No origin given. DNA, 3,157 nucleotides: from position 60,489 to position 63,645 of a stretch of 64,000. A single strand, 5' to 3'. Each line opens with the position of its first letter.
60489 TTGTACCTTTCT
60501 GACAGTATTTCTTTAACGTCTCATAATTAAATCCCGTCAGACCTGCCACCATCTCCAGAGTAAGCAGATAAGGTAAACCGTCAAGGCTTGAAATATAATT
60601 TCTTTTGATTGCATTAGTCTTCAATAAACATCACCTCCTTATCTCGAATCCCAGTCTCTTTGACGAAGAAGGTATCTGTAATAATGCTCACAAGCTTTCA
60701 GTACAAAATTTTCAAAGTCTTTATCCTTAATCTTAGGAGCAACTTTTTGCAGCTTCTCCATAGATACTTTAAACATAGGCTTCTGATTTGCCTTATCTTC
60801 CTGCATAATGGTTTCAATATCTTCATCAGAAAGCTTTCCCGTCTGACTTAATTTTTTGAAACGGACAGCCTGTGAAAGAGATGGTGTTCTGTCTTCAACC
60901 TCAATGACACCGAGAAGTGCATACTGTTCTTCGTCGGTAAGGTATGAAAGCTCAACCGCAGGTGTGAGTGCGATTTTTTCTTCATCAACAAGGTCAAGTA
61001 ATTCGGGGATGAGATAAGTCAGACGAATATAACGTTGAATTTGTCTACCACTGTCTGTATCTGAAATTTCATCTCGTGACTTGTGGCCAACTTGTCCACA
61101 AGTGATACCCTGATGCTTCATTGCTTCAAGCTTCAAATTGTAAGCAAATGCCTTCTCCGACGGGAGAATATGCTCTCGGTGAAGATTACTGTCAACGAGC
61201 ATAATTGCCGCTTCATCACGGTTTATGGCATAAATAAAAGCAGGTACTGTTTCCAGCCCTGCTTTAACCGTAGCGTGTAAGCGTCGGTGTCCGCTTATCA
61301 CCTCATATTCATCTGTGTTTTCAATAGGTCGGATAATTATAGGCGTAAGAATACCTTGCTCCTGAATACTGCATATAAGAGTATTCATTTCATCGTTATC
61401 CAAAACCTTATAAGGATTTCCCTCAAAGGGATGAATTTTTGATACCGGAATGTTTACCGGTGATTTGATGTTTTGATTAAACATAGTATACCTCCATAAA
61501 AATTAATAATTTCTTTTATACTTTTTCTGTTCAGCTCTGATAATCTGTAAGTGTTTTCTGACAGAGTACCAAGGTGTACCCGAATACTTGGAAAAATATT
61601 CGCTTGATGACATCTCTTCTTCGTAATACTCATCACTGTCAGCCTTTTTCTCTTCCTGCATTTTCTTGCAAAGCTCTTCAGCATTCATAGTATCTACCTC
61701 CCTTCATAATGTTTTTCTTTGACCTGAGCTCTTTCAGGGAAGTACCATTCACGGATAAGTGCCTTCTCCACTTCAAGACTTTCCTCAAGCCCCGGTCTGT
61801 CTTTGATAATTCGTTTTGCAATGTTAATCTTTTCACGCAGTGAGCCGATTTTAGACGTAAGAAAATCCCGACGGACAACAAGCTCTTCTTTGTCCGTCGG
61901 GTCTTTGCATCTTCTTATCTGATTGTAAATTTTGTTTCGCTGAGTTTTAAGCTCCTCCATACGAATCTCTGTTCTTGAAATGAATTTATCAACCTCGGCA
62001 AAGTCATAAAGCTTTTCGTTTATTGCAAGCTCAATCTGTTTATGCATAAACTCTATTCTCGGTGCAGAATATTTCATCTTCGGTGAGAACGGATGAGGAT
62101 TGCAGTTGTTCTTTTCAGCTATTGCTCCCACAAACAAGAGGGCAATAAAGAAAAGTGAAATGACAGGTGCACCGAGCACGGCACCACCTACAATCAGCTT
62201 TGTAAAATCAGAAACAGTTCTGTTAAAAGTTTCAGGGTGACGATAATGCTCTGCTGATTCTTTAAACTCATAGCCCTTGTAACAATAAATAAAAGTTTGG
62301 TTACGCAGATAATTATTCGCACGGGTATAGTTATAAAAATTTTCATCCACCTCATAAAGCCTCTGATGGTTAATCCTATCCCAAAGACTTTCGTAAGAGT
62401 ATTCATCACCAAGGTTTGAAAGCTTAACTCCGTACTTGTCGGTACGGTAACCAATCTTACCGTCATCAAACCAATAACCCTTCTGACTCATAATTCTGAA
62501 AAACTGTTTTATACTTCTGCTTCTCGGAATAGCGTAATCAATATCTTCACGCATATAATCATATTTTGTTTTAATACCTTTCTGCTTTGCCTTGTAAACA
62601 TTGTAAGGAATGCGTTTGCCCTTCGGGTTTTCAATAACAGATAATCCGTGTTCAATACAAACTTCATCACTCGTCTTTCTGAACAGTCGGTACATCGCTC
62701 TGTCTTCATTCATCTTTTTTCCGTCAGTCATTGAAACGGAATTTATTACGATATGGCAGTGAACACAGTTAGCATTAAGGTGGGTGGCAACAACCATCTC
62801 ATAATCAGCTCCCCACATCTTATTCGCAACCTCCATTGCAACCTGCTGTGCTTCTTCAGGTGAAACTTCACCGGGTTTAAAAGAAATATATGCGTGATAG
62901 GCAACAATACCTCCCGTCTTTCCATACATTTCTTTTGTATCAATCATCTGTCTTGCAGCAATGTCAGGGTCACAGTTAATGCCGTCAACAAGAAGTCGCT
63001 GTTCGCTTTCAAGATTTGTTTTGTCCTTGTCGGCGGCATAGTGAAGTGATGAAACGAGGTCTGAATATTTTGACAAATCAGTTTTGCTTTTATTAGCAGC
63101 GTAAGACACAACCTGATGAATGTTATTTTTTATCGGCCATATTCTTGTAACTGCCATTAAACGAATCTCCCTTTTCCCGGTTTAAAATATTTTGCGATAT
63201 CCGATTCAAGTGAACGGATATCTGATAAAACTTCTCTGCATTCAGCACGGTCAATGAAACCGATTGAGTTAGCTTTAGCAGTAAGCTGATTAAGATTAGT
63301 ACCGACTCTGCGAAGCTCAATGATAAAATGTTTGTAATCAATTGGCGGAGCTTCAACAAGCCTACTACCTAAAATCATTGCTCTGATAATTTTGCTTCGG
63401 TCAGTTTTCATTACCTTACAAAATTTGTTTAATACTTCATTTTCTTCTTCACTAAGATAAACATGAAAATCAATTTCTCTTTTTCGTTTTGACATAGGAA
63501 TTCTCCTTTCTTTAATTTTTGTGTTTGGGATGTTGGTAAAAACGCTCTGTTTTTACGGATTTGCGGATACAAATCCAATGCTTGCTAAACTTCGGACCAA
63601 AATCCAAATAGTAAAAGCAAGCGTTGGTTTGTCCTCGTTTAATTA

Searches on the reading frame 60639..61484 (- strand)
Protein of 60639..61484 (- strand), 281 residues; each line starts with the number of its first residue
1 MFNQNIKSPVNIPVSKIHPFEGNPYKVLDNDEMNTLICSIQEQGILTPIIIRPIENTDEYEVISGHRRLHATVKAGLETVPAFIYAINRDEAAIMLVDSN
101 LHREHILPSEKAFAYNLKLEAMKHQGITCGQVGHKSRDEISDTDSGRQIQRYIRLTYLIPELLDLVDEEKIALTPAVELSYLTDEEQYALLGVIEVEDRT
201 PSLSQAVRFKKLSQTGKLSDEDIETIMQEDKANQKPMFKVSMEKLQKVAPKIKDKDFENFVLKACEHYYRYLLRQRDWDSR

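Call 77: search_protein_families(library=pfam, proteins=[window:60639-61484:-], max_evalue=0.001)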
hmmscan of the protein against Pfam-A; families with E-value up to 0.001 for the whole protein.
window:60639-61484:- (281 aa): 1 family
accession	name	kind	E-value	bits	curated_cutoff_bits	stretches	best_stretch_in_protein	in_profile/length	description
PF02195.25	ParB_N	-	8.2e-19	67.9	26.3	1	11-96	5-89/95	ParB N-terminal domain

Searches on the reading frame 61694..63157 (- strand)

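Call 77: search_protein_families(library=pfam, proteins=[window:61694-63157:-], max_evalue=0.001)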
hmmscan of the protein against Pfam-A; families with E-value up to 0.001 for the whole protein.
window:61694-63157:- (487 aa): 1 family
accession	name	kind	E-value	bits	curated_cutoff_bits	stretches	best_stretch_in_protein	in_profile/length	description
PF03432.20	Relaxase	-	8e-38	130.1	24.6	1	42-172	3-132/132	MobA/VirD2-like, nuclease domain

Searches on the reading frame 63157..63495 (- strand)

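Call 77: search_protein_families(library=pfam, proteins=[window:63157-63495:-], max_evalue=0.001)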
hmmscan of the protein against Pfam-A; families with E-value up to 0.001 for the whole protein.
window:63157-63495:- (112 aa): 2 families
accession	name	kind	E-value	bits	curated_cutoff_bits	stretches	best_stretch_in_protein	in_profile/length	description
PF21983.2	NikA-like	-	5.2e-10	39.8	27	1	4-74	1-71/72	Mobilization protein NikA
PF05713.17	MobC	-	3.8e-07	30.9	23.2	1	58-98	1-40/45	Bacterial mobilisation protein (MobC)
